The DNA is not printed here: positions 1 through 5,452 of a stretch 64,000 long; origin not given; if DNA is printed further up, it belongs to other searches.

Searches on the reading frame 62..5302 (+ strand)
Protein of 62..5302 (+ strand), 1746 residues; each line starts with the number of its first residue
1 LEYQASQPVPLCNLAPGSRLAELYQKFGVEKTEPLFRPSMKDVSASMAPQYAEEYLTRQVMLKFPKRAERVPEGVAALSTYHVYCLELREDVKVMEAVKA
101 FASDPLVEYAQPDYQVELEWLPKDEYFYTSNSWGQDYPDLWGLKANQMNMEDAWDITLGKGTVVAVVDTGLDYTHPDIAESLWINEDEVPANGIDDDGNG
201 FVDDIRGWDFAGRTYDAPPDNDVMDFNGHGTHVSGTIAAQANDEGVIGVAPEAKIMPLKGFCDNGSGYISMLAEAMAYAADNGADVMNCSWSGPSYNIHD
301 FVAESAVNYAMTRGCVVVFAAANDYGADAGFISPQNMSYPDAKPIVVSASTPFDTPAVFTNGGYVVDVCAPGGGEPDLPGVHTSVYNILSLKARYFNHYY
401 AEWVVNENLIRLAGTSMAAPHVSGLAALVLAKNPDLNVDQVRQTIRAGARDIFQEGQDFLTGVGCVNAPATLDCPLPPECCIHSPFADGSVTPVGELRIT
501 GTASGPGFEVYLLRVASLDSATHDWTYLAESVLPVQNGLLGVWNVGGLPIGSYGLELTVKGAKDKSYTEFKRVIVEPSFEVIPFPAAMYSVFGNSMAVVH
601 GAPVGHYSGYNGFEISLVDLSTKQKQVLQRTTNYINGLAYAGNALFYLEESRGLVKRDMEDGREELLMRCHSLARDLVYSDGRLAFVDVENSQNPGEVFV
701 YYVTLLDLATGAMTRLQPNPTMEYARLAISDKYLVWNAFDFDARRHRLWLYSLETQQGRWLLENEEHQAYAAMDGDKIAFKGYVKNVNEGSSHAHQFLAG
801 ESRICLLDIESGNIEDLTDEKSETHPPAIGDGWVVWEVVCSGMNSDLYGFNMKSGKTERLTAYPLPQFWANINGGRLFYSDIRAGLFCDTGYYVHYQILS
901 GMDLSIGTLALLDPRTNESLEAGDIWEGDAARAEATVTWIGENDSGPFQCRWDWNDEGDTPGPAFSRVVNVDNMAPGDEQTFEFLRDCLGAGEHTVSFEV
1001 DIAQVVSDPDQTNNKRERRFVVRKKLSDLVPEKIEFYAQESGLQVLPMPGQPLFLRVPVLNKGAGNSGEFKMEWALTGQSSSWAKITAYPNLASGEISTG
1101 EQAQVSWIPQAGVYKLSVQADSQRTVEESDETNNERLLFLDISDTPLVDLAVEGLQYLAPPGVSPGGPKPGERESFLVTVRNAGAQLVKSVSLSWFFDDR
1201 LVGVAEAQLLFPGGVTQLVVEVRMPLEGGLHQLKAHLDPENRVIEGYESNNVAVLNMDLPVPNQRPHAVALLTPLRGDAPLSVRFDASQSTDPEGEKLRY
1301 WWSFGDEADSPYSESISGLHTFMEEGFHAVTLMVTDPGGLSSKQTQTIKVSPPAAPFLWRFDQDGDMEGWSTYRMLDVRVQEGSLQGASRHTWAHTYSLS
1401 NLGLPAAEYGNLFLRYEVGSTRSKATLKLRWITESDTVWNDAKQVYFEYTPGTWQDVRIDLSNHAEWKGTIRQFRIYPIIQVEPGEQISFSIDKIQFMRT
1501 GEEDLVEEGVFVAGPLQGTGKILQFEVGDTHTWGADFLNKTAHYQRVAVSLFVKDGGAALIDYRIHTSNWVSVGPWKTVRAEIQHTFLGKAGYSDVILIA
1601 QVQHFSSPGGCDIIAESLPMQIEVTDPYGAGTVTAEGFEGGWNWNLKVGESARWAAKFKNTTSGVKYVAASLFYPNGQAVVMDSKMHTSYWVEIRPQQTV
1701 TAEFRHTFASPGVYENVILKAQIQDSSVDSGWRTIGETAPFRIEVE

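Call 68: search_protein_families(library=pfam, proteins=[window:62-5302:+], max_evalue=0.00001)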
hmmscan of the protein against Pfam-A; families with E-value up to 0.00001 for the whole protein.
window:62-5302:+ (1746 aa): 4 families
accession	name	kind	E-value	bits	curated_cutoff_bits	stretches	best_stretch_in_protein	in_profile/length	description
PF00082.27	Peptidase_S8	-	2.8e-53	181.6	21.8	1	159-464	1-288/288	Subtilase family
PF07705.17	CARDB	-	3e-30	104.9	22.7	2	1050-1135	18-98/101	CARDB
PF18911.6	PKD_4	-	4.3e-16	59.2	27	1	1263-1350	1-85/85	PKD domain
PF00801.26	PKD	-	3.6e-09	37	23.5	1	1279-1346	13-77/80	PKD domain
